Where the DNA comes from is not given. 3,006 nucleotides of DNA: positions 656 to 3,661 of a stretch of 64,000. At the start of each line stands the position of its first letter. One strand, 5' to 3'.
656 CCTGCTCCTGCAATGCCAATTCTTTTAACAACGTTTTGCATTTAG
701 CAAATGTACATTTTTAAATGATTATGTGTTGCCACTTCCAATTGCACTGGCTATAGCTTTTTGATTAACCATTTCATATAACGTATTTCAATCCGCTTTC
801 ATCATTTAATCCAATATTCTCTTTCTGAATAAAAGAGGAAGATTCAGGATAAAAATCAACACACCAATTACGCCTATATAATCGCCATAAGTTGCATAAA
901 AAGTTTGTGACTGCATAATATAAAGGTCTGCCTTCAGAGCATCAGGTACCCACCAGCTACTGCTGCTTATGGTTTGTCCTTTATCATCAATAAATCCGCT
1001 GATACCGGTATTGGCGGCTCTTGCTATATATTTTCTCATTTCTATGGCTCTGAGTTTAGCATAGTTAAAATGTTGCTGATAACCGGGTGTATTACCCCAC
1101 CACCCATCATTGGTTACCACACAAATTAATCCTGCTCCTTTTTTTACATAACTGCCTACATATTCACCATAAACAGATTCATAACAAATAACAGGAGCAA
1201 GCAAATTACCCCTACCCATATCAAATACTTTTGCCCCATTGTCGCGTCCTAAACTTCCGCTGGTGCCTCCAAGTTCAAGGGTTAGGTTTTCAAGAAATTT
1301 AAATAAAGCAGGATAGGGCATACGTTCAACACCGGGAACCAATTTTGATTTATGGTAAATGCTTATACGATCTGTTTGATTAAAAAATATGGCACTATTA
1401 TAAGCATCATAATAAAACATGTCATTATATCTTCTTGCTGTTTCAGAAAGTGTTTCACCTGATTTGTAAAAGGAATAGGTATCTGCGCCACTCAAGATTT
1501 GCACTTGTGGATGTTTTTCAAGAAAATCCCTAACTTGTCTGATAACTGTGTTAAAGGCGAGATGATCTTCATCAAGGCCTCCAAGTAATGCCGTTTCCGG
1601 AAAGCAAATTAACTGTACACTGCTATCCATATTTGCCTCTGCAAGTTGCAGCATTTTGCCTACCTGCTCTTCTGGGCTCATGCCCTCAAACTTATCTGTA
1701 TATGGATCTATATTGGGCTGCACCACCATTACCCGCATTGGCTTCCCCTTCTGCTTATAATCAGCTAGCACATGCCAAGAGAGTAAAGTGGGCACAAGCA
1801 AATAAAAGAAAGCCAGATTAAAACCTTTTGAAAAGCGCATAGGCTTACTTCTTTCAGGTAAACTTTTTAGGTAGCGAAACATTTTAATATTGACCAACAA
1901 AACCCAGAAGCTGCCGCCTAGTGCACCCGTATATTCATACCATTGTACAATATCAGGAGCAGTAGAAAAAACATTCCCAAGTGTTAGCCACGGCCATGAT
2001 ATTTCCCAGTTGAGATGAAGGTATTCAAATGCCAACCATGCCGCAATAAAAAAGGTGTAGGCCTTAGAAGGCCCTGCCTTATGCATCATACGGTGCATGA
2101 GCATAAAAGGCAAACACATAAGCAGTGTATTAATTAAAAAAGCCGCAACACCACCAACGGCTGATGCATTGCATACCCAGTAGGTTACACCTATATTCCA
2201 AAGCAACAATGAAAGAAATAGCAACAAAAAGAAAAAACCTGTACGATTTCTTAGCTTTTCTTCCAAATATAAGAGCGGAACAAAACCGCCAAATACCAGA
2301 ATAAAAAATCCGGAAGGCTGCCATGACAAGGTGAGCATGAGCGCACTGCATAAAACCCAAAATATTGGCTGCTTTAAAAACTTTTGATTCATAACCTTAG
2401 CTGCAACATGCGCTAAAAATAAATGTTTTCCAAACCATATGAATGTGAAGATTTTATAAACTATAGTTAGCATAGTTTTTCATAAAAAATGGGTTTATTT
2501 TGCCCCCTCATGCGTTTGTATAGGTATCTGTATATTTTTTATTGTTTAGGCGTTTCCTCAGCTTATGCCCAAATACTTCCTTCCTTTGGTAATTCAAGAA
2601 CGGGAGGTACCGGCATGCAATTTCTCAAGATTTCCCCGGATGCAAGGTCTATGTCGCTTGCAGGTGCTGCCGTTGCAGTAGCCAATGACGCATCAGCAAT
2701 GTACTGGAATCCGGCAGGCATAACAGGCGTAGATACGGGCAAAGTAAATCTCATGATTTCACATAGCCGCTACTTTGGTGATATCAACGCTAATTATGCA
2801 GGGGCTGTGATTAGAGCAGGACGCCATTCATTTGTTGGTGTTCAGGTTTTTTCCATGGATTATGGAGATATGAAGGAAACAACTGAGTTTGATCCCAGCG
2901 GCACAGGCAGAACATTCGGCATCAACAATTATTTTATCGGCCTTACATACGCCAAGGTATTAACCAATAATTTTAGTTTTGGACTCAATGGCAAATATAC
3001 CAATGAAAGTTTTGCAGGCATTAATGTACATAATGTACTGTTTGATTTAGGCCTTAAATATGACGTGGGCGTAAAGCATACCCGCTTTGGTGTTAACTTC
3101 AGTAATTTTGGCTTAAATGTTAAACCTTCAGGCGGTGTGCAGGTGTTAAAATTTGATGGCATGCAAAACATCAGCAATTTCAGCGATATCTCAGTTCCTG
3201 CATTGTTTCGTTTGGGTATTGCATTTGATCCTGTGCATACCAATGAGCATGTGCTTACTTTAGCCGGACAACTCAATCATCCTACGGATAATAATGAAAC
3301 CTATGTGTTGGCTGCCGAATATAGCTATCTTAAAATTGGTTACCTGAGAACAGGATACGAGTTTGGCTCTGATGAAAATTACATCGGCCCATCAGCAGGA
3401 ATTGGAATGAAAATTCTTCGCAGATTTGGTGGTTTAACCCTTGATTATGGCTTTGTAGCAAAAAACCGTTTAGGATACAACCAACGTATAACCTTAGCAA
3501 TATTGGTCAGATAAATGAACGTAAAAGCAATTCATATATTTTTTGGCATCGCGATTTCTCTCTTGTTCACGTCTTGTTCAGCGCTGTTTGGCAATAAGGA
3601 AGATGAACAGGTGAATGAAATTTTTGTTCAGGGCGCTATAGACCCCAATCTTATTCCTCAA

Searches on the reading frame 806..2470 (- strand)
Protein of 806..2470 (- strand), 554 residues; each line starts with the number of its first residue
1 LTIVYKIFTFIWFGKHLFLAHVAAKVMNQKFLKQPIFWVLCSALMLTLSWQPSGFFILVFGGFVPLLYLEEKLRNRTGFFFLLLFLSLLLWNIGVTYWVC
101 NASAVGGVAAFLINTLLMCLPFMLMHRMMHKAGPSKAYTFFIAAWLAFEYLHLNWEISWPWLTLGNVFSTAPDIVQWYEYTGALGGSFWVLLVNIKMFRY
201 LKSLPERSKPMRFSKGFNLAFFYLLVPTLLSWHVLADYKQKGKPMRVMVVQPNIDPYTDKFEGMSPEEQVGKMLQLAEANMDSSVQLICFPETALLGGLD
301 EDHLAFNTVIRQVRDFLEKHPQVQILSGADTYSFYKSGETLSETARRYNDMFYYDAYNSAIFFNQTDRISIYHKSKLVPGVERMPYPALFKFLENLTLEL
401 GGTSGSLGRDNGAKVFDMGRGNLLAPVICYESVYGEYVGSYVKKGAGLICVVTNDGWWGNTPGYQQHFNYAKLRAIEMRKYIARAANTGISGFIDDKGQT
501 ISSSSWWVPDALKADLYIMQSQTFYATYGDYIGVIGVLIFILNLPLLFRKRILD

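Call 27: search_protein_families(library=pfam, proteins=[window:806-2470:-], max_evalue=0.0001)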
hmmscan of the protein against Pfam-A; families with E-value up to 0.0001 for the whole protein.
window:806-2470:- (554 aa): 2 families
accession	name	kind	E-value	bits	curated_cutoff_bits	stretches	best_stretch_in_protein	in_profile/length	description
PF00795.27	CN_hydrolase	-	6.7e-25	88.3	23.2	1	249-516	4-246/256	Carbon-nitrogen hydrolase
PF20154.4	LNT_N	-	1e-20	75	27.1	1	42-195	1-158/159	Apolipoprotein N-acyltransferase N-terminal domain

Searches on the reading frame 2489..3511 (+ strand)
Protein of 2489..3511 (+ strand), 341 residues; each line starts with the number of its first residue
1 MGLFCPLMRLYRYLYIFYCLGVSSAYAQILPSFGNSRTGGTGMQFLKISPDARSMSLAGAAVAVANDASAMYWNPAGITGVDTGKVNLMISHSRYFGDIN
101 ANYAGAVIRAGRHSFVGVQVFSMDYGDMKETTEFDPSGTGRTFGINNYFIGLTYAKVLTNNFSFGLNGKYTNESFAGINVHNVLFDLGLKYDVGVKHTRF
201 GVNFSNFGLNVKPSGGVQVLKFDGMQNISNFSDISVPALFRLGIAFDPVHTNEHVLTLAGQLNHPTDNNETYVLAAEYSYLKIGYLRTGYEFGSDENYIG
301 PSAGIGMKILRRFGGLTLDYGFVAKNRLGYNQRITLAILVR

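Call 27: search_protein_families(library=pfam, proteins=[window:2489-3511:+], max_evalue=0.0001)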
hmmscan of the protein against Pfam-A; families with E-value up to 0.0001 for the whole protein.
window:2489-3511:+ (341 aa): 1 family
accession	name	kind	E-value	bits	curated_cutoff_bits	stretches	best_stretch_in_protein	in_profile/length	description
PF19572.5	PorV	-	1.1e-07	32.1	27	1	36-174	6-145/243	Type IX secretion system protein PorV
